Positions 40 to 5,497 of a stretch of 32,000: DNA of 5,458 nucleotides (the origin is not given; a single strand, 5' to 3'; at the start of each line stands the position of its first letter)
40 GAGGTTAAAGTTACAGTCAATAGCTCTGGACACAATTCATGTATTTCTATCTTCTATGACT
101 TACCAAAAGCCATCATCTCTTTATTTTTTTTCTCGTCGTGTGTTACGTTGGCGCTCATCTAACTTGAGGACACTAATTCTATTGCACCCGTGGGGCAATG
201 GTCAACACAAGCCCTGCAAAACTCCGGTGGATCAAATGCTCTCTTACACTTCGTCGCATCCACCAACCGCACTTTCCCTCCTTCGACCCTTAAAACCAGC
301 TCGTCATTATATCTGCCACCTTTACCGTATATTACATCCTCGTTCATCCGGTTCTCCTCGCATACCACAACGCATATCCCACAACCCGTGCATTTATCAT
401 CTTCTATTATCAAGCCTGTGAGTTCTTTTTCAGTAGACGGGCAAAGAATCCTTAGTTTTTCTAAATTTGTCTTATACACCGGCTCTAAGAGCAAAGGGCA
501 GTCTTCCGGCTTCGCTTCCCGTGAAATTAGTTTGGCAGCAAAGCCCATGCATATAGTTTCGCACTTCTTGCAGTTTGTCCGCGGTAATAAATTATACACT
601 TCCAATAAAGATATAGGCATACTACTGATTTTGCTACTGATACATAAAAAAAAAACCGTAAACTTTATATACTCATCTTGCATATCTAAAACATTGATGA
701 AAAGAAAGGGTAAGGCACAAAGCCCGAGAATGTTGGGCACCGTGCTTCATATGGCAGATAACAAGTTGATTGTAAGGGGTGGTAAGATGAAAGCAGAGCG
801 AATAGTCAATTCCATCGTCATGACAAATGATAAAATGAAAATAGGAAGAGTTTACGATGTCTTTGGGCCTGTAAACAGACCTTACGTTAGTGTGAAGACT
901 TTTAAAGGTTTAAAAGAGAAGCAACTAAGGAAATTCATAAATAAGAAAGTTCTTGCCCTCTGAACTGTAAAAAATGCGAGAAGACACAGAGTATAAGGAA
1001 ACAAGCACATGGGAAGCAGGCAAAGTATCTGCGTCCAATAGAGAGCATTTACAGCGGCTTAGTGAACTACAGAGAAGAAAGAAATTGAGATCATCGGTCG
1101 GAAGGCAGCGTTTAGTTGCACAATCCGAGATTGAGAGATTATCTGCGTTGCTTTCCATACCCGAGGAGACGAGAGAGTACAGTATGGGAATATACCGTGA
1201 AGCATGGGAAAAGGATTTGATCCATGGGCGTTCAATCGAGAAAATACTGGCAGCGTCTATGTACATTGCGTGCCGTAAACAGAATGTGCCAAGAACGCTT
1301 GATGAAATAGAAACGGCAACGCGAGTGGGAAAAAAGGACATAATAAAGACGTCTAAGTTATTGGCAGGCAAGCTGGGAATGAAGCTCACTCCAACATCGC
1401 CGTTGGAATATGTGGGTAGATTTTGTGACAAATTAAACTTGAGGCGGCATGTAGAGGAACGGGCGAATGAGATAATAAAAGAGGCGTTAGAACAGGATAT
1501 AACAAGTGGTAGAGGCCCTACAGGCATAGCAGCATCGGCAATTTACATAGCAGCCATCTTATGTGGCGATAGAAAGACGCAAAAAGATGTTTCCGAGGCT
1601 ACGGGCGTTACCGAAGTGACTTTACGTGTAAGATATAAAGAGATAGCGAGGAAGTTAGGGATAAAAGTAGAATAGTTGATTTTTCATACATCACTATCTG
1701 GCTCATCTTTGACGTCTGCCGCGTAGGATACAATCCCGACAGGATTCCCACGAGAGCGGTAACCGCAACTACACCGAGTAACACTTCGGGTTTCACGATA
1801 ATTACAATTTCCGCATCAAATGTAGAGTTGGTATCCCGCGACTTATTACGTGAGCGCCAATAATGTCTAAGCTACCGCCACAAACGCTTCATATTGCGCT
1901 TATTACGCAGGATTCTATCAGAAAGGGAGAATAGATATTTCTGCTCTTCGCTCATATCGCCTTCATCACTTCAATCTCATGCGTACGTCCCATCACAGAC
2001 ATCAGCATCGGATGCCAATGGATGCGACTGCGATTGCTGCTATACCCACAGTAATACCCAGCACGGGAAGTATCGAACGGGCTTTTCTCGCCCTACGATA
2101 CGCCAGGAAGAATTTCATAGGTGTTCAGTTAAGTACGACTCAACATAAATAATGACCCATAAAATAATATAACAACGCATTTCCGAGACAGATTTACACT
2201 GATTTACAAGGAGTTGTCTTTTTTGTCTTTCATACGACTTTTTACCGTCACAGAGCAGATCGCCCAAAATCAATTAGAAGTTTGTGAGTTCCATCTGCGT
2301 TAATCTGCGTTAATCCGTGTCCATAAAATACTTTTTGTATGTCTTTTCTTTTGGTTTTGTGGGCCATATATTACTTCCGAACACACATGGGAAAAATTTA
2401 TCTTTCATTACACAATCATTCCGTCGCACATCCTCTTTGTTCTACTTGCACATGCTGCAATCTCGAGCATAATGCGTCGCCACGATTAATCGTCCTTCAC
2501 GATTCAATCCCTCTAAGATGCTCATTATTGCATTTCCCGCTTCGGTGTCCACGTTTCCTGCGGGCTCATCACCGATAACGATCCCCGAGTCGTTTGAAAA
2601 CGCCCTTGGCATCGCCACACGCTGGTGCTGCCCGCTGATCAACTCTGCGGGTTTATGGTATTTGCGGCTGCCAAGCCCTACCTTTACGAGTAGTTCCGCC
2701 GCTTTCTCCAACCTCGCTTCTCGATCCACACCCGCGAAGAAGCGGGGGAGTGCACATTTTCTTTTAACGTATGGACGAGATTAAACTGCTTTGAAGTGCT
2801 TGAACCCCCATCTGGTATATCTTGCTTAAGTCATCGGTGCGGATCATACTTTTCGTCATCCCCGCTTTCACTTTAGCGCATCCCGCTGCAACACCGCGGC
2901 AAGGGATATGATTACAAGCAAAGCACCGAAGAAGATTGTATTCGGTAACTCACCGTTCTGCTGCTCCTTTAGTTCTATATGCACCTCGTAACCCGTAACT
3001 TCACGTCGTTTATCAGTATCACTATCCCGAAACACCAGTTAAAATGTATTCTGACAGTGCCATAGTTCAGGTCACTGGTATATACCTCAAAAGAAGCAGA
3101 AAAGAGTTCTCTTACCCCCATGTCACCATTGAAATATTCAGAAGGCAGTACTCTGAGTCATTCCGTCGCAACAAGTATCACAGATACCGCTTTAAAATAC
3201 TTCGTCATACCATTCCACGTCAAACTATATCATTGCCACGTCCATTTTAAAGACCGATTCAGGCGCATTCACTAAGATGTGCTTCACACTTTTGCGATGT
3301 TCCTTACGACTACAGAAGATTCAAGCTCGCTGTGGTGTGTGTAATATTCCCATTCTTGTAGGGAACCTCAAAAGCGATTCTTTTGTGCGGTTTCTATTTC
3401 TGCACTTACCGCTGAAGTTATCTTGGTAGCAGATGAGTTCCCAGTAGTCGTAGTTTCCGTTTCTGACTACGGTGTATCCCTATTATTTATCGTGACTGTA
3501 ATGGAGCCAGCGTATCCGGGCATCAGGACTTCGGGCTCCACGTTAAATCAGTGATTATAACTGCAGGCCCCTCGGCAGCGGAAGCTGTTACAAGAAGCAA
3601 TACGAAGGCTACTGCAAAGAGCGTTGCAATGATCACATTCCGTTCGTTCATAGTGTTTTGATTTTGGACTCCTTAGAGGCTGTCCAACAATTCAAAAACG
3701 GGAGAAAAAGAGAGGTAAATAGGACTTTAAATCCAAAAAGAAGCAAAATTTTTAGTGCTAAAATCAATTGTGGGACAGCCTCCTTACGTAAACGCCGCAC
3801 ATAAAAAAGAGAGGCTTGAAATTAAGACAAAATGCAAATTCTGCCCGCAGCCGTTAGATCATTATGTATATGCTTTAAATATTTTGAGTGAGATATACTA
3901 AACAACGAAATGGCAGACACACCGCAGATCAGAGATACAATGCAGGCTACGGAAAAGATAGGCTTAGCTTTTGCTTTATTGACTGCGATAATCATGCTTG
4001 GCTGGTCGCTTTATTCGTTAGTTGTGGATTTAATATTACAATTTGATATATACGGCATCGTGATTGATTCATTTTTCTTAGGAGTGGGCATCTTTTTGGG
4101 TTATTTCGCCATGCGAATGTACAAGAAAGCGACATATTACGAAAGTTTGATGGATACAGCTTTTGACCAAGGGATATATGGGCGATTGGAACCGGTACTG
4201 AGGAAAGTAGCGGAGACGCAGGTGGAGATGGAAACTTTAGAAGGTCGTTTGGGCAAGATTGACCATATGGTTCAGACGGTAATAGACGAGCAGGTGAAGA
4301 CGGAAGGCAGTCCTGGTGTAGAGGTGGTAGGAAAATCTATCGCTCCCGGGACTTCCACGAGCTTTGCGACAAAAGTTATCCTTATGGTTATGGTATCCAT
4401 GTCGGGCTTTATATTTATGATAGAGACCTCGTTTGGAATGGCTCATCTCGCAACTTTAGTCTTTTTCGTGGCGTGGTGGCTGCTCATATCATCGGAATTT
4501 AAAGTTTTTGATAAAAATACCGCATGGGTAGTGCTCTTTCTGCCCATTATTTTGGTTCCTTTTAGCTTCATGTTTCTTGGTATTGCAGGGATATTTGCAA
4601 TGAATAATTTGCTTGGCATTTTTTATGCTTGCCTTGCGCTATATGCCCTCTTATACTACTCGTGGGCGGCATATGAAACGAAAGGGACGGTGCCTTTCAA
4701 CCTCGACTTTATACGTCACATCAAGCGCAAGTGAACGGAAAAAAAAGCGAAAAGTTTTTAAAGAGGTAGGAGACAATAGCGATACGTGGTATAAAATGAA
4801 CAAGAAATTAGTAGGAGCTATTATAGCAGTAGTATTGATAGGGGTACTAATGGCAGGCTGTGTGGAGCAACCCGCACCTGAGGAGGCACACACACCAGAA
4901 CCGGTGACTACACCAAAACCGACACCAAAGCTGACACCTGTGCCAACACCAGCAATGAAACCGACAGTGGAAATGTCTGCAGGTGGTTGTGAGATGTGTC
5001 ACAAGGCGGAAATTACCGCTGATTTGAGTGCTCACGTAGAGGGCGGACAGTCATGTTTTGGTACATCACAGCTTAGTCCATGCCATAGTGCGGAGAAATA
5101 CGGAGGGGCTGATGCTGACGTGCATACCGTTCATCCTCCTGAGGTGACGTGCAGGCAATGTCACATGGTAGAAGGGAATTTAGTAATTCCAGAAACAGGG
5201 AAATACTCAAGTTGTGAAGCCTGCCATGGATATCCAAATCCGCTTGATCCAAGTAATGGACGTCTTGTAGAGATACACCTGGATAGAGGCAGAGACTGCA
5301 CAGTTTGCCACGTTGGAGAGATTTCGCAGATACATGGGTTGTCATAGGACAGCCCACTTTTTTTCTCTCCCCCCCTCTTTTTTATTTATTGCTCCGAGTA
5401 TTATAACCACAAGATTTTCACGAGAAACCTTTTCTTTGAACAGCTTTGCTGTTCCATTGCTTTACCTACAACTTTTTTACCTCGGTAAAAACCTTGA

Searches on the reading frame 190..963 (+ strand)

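Call 12: search_protein_families(library=pfam, proteins=[window:190-963:+], max_evalue=0.01)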
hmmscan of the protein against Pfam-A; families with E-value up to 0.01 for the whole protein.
window:190-963:+ (257 aa): 1 family
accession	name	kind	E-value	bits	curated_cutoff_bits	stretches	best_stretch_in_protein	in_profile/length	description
PF04410.20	Gar1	-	2.2e-11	43.8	29.3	1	182-245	4-71/92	Gar1/Naf1 RNA binding region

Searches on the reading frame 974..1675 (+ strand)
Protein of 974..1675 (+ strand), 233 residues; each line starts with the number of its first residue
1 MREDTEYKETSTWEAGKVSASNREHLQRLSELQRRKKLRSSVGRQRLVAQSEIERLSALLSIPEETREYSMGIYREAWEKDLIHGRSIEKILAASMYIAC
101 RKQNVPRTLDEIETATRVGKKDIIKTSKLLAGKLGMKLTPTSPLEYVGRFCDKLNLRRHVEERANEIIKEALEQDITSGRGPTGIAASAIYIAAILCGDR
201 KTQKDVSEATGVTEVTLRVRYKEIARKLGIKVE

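Call 12: search_protein_families(library=pfam, proteins=[window:974-1675:+], max_evalue=0.01)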
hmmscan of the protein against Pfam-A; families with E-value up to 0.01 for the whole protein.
window:974-1675:+ (233 aa): 1 family
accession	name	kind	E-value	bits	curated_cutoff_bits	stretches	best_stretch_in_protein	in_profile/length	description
PF00382.24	TFIIB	-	2.8e-43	146.3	23.6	2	138-226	3-91/92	Transcription factor TFIIB repeat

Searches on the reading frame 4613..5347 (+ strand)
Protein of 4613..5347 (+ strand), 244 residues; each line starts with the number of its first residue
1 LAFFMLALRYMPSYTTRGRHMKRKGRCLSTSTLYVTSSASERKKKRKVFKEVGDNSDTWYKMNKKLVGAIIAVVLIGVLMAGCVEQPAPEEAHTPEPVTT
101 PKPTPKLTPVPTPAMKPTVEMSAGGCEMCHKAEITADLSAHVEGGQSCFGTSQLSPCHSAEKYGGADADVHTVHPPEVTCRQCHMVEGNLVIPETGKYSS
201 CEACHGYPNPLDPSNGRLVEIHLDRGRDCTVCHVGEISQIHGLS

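Call 12: search_protein_families(library=pfam, proteins=[window:4613-5347:+], max_evalue=0.01)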
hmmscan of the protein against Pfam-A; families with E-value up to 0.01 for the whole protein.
window:4613-5347:+ (244 aa): 2 families
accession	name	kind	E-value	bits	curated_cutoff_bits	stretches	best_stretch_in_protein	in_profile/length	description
PF14537.11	Cytochrom_c3_2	-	7.3e-05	23.6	25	1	125-205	8-78/79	Cytochrome c3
PF14522.11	Cytochrome_C7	-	7.8e-05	22.9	24.8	0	198-236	13-51/67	Cytochrome c7 and related cytochrome c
